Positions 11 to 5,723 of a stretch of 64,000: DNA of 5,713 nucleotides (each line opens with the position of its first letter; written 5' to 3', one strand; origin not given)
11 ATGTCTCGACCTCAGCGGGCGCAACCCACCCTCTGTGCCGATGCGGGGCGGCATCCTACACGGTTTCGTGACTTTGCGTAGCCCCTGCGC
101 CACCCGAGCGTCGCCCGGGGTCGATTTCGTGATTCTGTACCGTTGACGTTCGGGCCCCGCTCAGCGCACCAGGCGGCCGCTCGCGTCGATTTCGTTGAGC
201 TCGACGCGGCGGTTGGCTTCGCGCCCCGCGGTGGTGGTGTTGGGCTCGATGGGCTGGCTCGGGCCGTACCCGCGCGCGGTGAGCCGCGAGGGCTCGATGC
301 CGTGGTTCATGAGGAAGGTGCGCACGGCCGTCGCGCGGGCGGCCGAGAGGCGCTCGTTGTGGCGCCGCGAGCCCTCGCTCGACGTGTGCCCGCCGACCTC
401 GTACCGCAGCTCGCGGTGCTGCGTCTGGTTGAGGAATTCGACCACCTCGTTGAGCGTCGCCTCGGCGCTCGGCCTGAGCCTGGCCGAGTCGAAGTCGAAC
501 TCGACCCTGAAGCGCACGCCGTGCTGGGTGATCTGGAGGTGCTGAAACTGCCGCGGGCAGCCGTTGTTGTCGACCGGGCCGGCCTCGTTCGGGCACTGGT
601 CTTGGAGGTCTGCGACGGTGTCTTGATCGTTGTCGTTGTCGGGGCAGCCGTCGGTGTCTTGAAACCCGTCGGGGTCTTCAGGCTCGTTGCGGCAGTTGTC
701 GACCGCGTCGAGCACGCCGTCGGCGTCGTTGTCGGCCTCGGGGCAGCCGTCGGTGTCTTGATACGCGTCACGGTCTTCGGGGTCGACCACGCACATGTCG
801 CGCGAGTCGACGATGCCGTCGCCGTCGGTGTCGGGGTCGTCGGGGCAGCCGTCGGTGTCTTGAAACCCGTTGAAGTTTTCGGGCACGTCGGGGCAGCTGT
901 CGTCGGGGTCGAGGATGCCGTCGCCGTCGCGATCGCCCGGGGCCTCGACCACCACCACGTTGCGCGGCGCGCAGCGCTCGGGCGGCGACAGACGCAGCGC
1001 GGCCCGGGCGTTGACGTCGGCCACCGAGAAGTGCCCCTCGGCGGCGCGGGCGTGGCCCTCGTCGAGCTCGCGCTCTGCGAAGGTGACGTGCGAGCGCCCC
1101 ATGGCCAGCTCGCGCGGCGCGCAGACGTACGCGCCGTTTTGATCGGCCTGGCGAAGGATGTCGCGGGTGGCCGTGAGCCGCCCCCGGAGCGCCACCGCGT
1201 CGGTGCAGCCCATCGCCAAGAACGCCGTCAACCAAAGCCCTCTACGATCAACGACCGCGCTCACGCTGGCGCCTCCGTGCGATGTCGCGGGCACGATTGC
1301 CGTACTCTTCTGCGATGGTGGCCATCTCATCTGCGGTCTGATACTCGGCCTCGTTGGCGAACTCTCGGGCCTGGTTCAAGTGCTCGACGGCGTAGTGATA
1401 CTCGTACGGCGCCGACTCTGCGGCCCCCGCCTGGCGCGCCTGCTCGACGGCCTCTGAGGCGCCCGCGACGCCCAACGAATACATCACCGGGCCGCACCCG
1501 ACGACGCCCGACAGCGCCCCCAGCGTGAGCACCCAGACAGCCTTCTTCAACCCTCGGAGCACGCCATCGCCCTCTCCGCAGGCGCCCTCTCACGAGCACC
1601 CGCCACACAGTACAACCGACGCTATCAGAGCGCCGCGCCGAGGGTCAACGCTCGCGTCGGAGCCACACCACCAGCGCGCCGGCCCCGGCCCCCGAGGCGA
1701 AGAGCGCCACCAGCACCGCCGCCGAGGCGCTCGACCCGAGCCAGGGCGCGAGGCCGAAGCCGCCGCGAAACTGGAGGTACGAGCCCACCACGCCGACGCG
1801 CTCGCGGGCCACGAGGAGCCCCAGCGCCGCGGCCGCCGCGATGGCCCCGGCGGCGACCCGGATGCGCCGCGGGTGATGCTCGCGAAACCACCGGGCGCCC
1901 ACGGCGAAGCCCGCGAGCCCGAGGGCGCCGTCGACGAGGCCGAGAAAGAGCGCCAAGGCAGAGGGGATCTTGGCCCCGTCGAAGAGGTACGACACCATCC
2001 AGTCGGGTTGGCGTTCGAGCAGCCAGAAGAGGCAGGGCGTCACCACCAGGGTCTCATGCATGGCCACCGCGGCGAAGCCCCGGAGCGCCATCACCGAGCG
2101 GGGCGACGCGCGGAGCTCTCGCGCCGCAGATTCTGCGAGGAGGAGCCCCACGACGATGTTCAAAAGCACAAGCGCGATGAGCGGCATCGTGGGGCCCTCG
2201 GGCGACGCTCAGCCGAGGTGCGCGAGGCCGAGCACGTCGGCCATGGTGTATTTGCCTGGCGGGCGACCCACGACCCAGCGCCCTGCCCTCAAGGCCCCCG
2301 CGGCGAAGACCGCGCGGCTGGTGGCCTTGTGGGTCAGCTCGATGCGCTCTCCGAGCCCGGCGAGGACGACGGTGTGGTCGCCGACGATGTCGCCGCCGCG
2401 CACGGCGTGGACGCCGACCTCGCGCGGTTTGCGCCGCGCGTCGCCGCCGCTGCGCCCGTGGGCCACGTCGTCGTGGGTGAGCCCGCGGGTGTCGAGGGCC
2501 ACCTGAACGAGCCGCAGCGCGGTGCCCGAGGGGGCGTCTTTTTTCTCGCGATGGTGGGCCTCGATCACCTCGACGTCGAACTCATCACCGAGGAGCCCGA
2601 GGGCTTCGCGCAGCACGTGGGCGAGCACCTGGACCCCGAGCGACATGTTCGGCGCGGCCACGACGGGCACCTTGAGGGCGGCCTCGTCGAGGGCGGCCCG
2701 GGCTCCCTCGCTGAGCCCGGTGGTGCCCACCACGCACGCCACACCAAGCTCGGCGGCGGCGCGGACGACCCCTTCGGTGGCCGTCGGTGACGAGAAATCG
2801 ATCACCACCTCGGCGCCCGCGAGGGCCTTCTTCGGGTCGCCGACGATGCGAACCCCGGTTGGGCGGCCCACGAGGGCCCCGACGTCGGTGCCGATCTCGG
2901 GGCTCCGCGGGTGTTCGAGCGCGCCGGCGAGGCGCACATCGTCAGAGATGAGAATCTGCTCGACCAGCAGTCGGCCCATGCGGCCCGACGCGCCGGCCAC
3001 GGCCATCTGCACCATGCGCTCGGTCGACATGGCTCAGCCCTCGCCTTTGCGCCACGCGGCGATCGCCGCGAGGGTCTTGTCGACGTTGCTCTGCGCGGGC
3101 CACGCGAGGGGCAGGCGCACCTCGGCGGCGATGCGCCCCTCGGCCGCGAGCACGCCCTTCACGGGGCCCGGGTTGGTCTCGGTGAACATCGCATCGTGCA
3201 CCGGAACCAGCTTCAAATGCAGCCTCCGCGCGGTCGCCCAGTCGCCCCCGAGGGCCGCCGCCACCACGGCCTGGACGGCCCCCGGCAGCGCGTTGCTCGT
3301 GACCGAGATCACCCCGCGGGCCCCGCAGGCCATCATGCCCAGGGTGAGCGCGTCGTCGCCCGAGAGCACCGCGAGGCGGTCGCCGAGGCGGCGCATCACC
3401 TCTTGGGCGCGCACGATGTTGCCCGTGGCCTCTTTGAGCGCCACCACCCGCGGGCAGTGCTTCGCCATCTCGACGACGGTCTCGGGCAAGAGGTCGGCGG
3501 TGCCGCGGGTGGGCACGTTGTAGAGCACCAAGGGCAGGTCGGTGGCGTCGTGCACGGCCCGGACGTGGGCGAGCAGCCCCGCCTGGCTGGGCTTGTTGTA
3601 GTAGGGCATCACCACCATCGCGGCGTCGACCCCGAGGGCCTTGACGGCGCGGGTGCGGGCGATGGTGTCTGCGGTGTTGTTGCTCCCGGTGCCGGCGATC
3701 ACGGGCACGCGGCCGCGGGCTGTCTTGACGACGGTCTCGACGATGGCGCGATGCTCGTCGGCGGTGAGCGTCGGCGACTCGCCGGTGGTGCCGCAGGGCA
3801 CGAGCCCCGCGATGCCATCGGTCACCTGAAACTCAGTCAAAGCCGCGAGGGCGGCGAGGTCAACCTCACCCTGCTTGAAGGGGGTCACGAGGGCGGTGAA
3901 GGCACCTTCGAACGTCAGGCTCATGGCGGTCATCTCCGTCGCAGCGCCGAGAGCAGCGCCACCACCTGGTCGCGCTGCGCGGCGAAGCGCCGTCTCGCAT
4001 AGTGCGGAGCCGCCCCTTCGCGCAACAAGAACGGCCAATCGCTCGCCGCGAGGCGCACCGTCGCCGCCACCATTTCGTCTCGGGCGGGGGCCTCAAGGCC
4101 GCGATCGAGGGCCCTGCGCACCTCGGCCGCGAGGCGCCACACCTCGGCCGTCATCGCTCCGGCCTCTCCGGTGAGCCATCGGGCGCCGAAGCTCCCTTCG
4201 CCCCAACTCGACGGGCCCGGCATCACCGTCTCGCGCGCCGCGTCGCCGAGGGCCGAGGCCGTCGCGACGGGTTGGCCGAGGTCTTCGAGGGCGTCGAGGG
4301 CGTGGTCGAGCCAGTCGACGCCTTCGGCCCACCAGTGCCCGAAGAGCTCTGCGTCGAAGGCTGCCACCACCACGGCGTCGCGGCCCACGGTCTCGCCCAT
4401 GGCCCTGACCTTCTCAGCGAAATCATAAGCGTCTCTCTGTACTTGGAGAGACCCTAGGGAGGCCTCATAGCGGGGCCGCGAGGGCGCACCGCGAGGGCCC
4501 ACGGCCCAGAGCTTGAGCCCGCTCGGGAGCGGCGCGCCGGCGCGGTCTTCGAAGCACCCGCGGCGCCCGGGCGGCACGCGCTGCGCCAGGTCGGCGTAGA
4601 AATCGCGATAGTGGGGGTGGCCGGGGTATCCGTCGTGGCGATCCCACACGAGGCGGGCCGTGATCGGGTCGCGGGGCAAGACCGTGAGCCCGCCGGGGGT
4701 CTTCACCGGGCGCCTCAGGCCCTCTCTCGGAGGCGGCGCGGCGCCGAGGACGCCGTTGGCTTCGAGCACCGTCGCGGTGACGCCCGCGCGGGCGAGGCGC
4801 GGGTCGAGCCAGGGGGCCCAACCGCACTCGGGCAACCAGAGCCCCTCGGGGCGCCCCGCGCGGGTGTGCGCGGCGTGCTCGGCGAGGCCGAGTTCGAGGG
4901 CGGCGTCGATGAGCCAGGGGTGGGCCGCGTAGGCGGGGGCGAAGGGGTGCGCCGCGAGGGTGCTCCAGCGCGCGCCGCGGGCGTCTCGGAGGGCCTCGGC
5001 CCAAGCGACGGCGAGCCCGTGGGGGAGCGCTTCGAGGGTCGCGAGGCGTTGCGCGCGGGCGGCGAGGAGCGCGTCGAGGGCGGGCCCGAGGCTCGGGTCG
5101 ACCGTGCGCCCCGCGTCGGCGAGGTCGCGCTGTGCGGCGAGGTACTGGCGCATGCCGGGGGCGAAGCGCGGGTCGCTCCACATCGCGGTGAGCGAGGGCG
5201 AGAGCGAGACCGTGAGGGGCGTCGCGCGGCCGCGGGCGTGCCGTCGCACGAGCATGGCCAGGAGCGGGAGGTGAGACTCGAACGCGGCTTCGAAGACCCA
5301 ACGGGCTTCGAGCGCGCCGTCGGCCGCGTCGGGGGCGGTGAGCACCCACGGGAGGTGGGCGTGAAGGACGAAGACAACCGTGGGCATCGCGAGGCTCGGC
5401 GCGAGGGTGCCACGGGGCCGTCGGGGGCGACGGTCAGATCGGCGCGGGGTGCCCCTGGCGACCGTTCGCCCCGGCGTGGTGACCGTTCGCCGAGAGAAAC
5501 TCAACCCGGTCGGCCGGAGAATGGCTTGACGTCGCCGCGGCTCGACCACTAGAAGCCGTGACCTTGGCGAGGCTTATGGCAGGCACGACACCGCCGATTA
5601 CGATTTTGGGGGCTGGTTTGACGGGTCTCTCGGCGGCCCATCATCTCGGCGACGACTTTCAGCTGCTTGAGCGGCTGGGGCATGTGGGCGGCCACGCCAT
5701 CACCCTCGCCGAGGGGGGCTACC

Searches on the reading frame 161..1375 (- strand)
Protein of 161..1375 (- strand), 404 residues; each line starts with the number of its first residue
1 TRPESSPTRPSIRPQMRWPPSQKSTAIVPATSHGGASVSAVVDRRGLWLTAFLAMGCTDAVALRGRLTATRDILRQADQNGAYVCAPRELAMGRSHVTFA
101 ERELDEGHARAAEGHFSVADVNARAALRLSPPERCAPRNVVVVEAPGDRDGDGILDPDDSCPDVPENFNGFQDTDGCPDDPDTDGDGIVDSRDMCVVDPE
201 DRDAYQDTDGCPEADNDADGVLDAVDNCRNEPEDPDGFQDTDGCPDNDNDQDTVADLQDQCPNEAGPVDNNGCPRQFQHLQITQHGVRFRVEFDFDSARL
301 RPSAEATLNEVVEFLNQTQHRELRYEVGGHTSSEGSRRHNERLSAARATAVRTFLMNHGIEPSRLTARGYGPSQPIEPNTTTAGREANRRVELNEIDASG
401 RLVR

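Call 83: search_protein_families(library=pfam, proteins=[window:161-1375:-], max_evalue=0.001)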
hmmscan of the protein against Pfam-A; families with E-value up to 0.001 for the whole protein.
window:161-1375:- (404 aa): 3 families
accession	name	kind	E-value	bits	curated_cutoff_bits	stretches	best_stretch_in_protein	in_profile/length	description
PF00691.25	OmpA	-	3.1e-23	82.4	27.2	1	293-389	2-98/98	OmpA family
PF02412.23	TSP_3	-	4.2e-06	26.8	25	0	200-233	1-33/36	Thrombospondin type 3 repeat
PF09476.15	Pilus_CpaD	-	0.00064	20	31.1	0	271-375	25-120/200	Pilus biogenesis CpaD protein (pilus_cpaD)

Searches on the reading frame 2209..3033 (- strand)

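Call 83: search_protein_families(library=pfam, proteins=[window:2209-3033:-], max_evalue=0.001)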
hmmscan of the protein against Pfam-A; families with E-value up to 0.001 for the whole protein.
window:2209-3033:- (274 aa): 2 families
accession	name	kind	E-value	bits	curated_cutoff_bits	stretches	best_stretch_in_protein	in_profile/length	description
PF05173.19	DapB_C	-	6e-41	139.7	27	1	133-268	1-121/121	Dihydrodipicolinate reductase, C-terminus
PF01113.26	DapB_N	-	2.7e-32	111.9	25.6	1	9-130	2-124/124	Dihydrodipicolinate reductase, N-terminus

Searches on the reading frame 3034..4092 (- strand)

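Call 83: search_protein_families(library=pfam, proteins=[window:3034-4092:-], max_evalue=0.001)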
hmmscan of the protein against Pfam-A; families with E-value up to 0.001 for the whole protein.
window:3034-4092:- (352 aa): 1 family
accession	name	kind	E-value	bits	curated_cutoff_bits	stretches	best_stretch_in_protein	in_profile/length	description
PF00701.28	DHDPS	-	1.1e-85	287.3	22.1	1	61-337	2-279/289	Dihydrodipicolinate synthetase family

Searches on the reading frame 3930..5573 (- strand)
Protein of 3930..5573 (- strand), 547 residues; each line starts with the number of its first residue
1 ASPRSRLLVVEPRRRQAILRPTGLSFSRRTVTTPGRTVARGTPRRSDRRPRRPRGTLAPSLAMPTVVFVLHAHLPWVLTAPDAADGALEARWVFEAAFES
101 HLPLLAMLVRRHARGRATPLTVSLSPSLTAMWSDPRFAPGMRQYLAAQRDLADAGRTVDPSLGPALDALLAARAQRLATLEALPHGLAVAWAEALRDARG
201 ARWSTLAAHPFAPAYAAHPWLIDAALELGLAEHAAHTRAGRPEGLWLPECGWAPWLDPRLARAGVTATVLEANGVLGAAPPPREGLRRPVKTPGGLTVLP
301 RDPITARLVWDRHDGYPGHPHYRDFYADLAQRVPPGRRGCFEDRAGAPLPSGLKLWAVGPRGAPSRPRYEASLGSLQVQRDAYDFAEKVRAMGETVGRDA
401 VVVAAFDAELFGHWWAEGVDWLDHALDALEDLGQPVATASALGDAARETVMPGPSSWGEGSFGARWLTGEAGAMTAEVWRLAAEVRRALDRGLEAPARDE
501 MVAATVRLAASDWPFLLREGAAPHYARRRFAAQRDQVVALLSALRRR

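Call 83: search_protein_families(library=pfam, proteins=[window:3930-5573:-], max_evalue=0.001)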
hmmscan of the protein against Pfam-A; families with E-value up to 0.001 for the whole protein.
window:3930-5573:- (547 aa): 2 families
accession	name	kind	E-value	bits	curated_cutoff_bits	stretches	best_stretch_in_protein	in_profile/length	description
PF03065.20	Glyco_hydro_57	-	1e-07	32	21.2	0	241-302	142-200/291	Glycosyl hydrolase family 57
PF09210.16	BE_C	-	2.2e-05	25.2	25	1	490-545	19-74/101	1,4-alpha-glucan branching enzyme, C-terminal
